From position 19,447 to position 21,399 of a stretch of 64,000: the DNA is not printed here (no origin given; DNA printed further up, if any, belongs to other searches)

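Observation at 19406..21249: EptA/MCR-family phosphoethanolamine transferase in an AT-rich insert, with a palindromic candidate operator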

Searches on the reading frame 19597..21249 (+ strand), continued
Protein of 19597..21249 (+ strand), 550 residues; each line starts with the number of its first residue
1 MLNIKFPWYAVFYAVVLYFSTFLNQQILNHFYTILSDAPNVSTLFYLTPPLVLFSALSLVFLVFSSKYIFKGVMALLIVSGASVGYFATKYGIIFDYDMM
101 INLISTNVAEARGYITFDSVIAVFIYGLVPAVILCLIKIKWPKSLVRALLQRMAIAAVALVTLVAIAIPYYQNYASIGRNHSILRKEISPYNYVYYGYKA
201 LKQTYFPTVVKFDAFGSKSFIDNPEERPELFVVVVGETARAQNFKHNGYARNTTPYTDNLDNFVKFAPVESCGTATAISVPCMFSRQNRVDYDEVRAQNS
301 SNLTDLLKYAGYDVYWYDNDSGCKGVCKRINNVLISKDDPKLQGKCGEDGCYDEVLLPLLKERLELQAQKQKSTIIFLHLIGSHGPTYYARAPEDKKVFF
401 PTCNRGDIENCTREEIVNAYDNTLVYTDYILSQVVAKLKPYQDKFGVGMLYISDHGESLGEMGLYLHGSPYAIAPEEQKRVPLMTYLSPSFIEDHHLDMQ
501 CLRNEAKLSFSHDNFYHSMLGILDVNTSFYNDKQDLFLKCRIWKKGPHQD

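Call 34: get_annotated_region(hit=H56, flank=700)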
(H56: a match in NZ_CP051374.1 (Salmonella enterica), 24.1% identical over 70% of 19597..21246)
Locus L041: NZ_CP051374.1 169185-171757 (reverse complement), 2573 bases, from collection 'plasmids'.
description: Salmonella enterica subsp. enterica serovar Newport strain CVM 24374 plasmid p20723-1
organism: Salmonella enterica (NCBI taxid 108619)
taxonomy: Bacteria; Pseudomonadota; Gammaproteobacteria; Enterobacterales; Enterobacteriaceae; Salmonella; Salmonella enterica
host: -; source: bovine; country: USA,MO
typing (MOB-suite, as given by PLSDB): non-mobilizable
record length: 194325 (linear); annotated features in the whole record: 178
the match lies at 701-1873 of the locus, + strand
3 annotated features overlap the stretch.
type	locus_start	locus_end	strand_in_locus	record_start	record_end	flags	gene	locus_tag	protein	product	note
CDS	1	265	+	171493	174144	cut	ppc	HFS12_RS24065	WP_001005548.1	phosphoenolpyruvate carboxylase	GO:0015977 - carbon fixation [Evidence IEA]; GO:0006099 - tricarboxylic acid cycle [Evidence IEA]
CDS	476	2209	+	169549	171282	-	-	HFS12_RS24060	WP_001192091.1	phosphoethanolamine transferase CptA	-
CDS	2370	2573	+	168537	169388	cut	-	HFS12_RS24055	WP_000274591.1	AraC family transcriptional regulator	-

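Call 40: find_encoding_contigs(protein=P0014, flank=3000, max_places=3)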
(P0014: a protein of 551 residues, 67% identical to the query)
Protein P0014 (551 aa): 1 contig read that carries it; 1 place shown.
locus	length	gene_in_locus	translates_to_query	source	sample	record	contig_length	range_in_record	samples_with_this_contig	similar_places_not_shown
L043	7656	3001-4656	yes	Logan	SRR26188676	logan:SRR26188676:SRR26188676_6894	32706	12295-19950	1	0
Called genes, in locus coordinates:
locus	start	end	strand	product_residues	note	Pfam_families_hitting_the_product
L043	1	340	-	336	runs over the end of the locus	PF01464:SLT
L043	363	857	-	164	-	PF00075:RNase_H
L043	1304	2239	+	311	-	PF00929:RNase_T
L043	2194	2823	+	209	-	PF13580:SIS_2, PF01380:SIS (faint)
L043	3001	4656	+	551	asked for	PF08019:EptA_B_N, PF00884:Sulfatase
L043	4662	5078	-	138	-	-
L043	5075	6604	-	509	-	PF00817:IMS, PF11799:IMS_C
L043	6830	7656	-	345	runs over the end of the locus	PF00586:AIRS, PF02769:AIRS_C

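Call 41: find_encoding_contigs(protein=P0016, flank=3000, max_places=3)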
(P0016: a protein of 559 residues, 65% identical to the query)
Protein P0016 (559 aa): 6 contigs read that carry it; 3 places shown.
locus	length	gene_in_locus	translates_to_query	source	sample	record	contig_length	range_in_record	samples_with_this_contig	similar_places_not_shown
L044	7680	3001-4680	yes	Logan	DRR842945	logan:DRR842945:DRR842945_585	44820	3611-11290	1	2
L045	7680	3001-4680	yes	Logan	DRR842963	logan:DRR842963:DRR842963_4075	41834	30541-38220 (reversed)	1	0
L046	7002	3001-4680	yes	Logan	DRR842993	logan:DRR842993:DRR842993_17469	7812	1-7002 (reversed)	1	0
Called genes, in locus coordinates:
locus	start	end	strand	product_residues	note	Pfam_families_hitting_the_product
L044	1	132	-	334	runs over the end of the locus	PF02653:BPD_transp_2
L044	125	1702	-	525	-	PF00005:ABC_tran, PF13304:AAA_21 (faint), PF00005:ABC_tran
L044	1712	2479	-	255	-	PF08220:HTH_DeoR, PF08279:HTH_11 (weak), PF00455:DeoRC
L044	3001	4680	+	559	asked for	PF08019:EptA_B_N, PF00884:Sulfatase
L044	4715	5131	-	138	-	-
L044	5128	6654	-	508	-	PF00817:IMS, PF11799:IMS_C (weak)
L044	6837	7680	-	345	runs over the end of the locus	PF00586:AIRS, PF02769:AIRS_C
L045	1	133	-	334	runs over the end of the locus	PF02653:BPD_transp_2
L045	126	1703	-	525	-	PF00005:ABC_tran, PF13304:AAA_21 (faint), PF00005:ABC_tran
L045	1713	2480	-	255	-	PF08220:HTH_DeoR, PF08279:HTH_11 (weak), PF00455:DeoRC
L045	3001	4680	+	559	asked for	PF08019:EptA_B_N, PF00884:Sulfatase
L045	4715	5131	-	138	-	-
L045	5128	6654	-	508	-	PF00817:IMS, PF11799:IMS_C (weak)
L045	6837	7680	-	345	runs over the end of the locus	PF00586:AIRS, PF02769:AIRS_C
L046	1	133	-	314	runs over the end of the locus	?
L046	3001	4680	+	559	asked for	PF08019:EptA_B_N, PF00884:Sulfatase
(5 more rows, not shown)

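Call 42: find_encoding_contigs(protein=P0003, flank=3000, max_places=3)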
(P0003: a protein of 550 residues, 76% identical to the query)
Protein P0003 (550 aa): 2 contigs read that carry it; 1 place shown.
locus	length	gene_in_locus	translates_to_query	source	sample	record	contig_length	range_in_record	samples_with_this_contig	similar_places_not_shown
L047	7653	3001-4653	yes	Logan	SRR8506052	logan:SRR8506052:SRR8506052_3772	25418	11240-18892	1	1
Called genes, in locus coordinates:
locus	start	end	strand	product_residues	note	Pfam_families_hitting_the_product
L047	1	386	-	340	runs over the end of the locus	PF01464:SLT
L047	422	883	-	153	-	PF00075:RNase_H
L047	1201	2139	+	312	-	PF00929:RNase_T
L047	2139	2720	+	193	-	PF13580:SIS_2, PF01380:SIS (weak)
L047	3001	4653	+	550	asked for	PF08019:EptA_B_N, PF00884:Sulfatase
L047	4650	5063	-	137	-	-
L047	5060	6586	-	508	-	PF00817:IMS, PF11799:IMS_C (weak)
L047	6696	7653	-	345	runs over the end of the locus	PF00586:AIRS, PF02769:AIRS_C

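Call 49: search_protein_families(library=pfam, proteins=[L011:8013-8699:+, L011:8896-9642:+, L011:5071-5601:-, L011:4286-5077:-, L007:4933-5790:+, L007:7789-9084:+, L007:2997-4880:+, L014:96-866:-, L014:3682-4071:+, L014:4178-5329:-])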
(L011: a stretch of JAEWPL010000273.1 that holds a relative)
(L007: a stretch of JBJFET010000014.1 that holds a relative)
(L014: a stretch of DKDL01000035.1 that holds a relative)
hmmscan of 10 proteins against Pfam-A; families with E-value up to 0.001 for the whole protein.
L011:8013-8699:+ (229 aa): 3 families
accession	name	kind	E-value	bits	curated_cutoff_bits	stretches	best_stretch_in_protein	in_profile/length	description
PF03963.19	FlgD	-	1e-19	71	27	1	12-79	7-74/75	Flagellar hook capping protein - N-terminal region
PF13861.12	FLgD_tudor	-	6.8e-13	49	26.9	1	88-224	1-57/58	FlgD Tudor-like domain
PF13860.13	FlgD_ig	-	1.2e-11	44.8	27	1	106-183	2-78/79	FlgD Ig-like domain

L011:8896-9642:+ (249 aa): 3 families
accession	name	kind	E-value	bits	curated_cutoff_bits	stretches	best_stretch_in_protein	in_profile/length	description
PF06429.18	Flg_bbr_C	-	3.1e-19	68.7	23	1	201-245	2-46/46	Flagellar basal body rod FlgEFG protein C-terminal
PF22692.1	LlgE_F_G_D1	-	2e-16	60.3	27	1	81-147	1-63/64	Flagellar hook protein FlgE/F/G D1 domain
PF00460.25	Flg_bb_rod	-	1.2e-06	28.7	20.7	1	7-35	3-31/31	Flagella basal body rod protein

L011:5071-5601:- (177 aa): 0 families

L011:4286-5077:- (264 aa): 7 families
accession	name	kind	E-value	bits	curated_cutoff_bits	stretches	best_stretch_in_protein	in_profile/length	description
PF06564.18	CBP_BcsQ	-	1.1e-24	87.7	21.3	1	1-240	1-231/234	Cellulose biosynthesis protein BcsQ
PF01656.29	CbiA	-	5.3e-19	68.8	25.4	1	4-219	1-122/125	CobQ/CobB/MinD/ParA nucleotide binding domain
PF13614.12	AAA_31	-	1.2e-17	64.9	27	1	2-158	2-161/177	AAA domain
PF10609.15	ParA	-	3.6e-09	36.8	27.1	1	3-39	5-41/246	NUBPL iron-transfer P-loop NTPase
PF02374.21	ArsA_ATPase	-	1.4e-07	31.4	24.3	1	8-62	7-60/305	Anion-transporting ATPase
PF00142.24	Fer4_NifH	-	4.5e-07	30.1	25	1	10-51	8-50/271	4Fe-4S iron sulfur cluster binding proteins, NifH/frxC family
PF09140.17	MipZ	-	8.4e-05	22.4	20.7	1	3-48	2-48/262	ATPase MipZ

L007:4933-5790:+ (286 aa): 1 family
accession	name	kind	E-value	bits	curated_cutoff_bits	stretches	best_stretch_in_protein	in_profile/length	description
PF02811.25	PHP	-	3.3e-11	44.2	26.4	1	9-98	1-71/164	PHP domain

L007:7789-9084:+ (432 aa): 3 families
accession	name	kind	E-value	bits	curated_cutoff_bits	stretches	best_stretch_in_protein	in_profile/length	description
PF00113.28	Enolase_C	-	7.7e-138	459.2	21.5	1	144-430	2-294/296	Enolase, C-terminal TIM barrel domain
PF03952.21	Enolase_N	-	3.5e-61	205.6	35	1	4-134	1-131/131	Enolase, N-terminal domain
PF07476.17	MAAL_C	-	0.0003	20.5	27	1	307-385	134-211/249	Methylaspartate ammonia-lyase C-terminus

L007:2997-4880:+ (628 aa): 20 families
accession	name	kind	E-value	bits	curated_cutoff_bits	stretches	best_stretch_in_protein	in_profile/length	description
PF00005.33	ABC_tran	-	2.4e-48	164.7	25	2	330-459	6-137/137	ABC transporter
PF13304.12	AAA_21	-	2.7e-17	64.2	27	1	137-202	228-299/304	AAA domain, putative AbiEii toxin, Type IV TA system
PF16326.10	ABC_tran_CTD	-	6.7e-15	55.5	32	1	556-624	1-68/69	ABC transporter C-terminal domain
PF02463.25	SMC_N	-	8.3e-14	52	40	1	393-494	103-206/220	RecF/RecN/SMC N terminal domain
PF12848.13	ABC_tran_Xtn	-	1e-08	35.5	25.9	1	214-289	1-79/85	ABC transporter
PF13555.12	AAA_29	-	5.9e-08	32.8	27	0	18-46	11-39/61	P-loop containing region of AAA domain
PF13191.12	AAA_16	-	7.4e-08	33.5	32.6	0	340-475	29-158/167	AAA ATPase domain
PF13476.12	AAA_23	-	4.4e-07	31.2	27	0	338-355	22-39/201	AAA domain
PF13401.12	AAA_22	-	6.6e-07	30.1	27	0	340-474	10-109/130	AAA domain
PF13479.12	AAA_24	-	1.6e-05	25.3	27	0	29-47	2-20/195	AAA domain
PF03193.22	RsgA_GTPase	-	2.2e-05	24.8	30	0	29-60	106-137/174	RsgA GTPase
PF13238.12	AAA_18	-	3.9e-05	24.5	29.4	0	338-422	1-88/128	AAA domain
PF00006.31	ATP-synt_ab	-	5.9e-05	23.2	29.5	0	323-358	3-37/213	ATP synthase alpha/beta family, nucleotide-binding domain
PF13521.12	AAA_28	-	8.7e-05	23.2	27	0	337-358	1-22/164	AAA domain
PF03308.22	MeaB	-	0.0001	21.9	23.1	0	18-83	22-79/273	Methylmalonyl Co-A mutase-associated GTPase MeaB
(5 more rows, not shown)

L014:96-866:- (257 aa): 1 family
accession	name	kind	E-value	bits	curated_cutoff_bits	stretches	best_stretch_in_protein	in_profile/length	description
PF12869.13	tRNA_anti-like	-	2.7e-11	43.7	23.5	1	139-245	46-136/146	tRNA_anti-like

L014:3682-4071:+ (130 aa): 2 families
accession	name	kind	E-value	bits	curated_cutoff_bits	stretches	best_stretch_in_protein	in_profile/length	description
PF01880.24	Desulfoferrodox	-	4.5e-19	69.3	22.2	1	42-127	2-97/98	Desulfoferrodoxin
PF06397.17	Desulfoferrod_N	-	8.6e-10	38.5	23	1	7-36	6-35/36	Desulfoferrodoxin, N-terminal domain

L014:4178-5329:- (384 aa): 3 families
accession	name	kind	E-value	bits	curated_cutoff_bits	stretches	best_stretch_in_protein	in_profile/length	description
PF00800.23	PDT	-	3.7e-54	183.7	25.2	1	104-283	1-177/181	Prephenate dehydratase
PF01817.26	CM_2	-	7.4e-23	81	27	1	8-86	2-80/80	Chorismate mutase type II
PF01842.31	ACT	-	2.7e-05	24.3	27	1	307-365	10-64/66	ACT domain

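Call 62: find_encoding_contigs(protein=P0015, flank=2500, max_places=2)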
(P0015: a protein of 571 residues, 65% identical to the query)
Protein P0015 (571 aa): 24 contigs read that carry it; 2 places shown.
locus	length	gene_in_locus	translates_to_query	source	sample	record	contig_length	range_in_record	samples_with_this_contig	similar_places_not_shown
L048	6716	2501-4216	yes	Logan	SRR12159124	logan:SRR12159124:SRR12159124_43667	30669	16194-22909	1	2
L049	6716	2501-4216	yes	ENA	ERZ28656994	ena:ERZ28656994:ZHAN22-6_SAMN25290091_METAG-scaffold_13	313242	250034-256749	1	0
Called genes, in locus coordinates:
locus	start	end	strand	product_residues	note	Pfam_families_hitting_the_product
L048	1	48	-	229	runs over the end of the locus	PF03167:UDG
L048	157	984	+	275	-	PF12811:BaxI_1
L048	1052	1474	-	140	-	PF12869:tRNA_anti-like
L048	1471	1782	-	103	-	-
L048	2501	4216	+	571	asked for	PF08019:EptA_B_N, PF00884:Sulfatase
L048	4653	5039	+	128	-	PF06397:Desulfoferrod_N, PF01880:Desulfoferrodox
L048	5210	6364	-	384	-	PF01817:CM_2, PF00800:PDT, PF01842:ACT (weak)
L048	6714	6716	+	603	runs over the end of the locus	-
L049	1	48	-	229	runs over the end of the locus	PF03167:UDG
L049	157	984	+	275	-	PF12811:BaxI_1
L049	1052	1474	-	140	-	PF12869:tRNA_anti-like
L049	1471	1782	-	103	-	-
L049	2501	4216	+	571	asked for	PF08019:EptA_B_N, PF00884:Sulfatase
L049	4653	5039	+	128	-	PF06397:Desulfoferrod_N, PF01880:Desulfoferrodox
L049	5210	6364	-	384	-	PF01817:CM_2, PF00800:PDT, PF01842:ACT (weak)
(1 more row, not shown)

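Call 63: find_encoding_contigs(protein=P0020, flank=2500, max_places=2)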
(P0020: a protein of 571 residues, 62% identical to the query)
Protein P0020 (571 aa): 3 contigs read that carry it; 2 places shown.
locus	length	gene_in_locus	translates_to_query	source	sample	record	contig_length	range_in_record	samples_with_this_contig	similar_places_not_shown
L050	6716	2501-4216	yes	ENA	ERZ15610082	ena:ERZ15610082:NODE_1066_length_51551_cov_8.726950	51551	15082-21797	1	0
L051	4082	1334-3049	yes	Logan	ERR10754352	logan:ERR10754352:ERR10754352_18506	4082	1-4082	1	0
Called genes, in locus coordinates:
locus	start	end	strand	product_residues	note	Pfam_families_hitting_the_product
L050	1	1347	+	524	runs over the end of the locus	PF26769:HAMP_PhoQ, PF00512:HisKA, PF02518:HATPase_c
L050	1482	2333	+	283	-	PF10979:DUF2786, PF23771:DUF7168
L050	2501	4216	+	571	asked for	PF08019:EptA_B_N, PF00884:Sulfatase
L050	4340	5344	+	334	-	PF04991:LicD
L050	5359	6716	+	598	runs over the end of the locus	PF21211:FkbH_N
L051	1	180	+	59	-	?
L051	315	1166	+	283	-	PF10979:DUF2786, PF23771:DUF7168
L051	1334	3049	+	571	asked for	PF08019:EptA_B_N, PF00884:Sulfatase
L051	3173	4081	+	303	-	?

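Call 64: find_encoding_contigs(protein=P0027, flank=2500, max_places=2)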
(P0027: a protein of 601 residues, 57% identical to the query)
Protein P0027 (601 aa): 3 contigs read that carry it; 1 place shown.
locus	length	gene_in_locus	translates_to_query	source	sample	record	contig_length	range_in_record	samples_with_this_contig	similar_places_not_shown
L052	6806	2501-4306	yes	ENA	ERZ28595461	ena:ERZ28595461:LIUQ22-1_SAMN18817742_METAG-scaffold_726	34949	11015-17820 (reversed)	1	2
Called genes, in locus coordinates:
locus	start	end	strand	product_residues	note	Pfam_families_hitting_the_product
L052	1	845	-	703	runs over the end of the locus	PF00535:Glycos_transf_2, PF13641:Glyco_tranf_2_3, PF13506:Glyco_transf_21, PF13632:Glyco_trans_2_3, PF03552:Cellulose_synt, PF07238:PilZ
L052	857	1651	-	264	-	PF00142:Fer4_NifH (faint), PF01656:CbiA, PF02374:ArsA_ATPase, PF06564:CBP_BcsQ, PF10609:ParA, PF13614:AAA_31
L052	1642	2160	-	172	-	-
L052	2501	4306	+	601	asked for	PF08019:EptA_B_N, PF00884:Sulfatase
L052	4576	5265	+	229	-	PF03963:FlgD, PF13861:FLgD_tudor, PF13860:FlgD_ig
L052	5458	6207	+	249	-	PF00460:Flg_bb_rod (weak), PF22692:LlgE_F_G_D1, PF06429:Flg_bbr_C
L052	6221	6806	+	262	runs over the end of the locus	PF00460:Flg_bb_rod, PF22692:LlgE_F_G_D1, PF06429:Flg_bbr_C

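Call 65: find_encoding_contigs(protein=P0026, flank=2500, max_places=2)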
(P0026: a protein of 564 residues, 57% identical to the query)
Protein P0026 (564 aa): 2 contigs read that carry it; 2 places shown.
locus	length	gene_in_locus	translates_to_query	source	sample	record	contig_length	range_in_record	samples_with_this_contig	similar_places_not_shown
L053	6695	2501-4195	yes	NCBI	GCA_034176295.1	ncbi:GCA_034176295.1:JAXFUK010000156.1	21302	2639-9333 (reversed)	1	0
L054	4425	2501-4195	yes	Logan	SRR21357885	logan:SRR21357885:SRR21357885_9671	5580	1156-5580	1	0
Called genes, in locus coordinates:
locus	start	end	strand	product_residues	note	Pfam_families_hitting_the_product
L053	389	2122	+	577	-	PF08019:EptA_B_N, PF00884:Sulfatase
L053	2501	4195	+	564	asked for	PF08019:EptA_B_N, PF00884:Sulfatase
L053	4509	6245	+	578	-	PF02690:Na_Pi_cotrans, PF01895:PhoU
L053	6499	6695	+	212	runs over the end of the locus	PF09820:AAA-ATPase_like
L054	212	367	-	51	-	-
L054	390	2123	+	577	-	PF08019:EptA_B_N, PF00884:Sulfatase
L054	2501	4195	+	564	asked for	PF08019:EptA_B_N, PF00884:Sulfatase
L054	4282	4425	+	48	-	?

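Call 67: find_encoding_contigs(protein=P0020, flank=8000, max_places=1)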
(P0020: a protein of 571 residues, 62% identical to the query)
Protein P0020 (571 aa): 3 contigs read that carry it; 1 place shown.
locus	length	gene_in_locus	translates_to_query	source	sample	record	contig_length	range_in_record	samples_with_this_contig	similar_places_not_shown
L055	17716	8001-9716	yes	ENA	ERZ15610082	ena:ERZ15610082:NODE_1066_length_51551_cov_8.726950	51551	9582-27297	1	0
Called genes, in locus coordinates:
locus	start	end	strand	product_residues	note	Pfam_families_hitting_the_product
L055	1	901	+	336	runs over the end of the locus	PF17761:DUF1016_N, PF06250:YhcG_C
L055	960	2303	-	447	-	PF01979:Amidohydro_1, PF12890:DHOase (weak), PF01979:Amidohydro_1, PF07969:Amidohydro_3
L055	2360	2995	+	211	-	PF00293:NUDIX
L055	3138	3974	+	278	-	PF00149:Metallophos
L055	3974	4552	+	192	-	PF05728:UPF0227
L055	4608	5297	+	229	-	PF00072:Response_reg, PF00486:Trans_reg_C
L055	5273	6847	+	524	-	PF26769:HAMP_PhoQ, PF00512:HisKA, PF02518:HATPase_c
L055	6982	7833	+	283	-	PF10979:DUF2786, PF23771:DUF7168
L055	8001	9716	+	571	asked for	PF08019:EptA_B_N, PF00884:Sulfatase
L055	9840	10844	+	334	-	PF04991:LicD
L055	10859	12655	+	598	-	PF21211:FkbH_N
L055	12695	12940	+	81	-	-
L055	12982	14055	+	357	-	PF08545:ACP_syn_III, PF08541:ACP_syn_III_C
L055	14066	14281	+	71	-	-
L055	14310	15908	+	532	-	PF12804:NTP_transf_3, PF01633:Choline_kinase, PF01636:APH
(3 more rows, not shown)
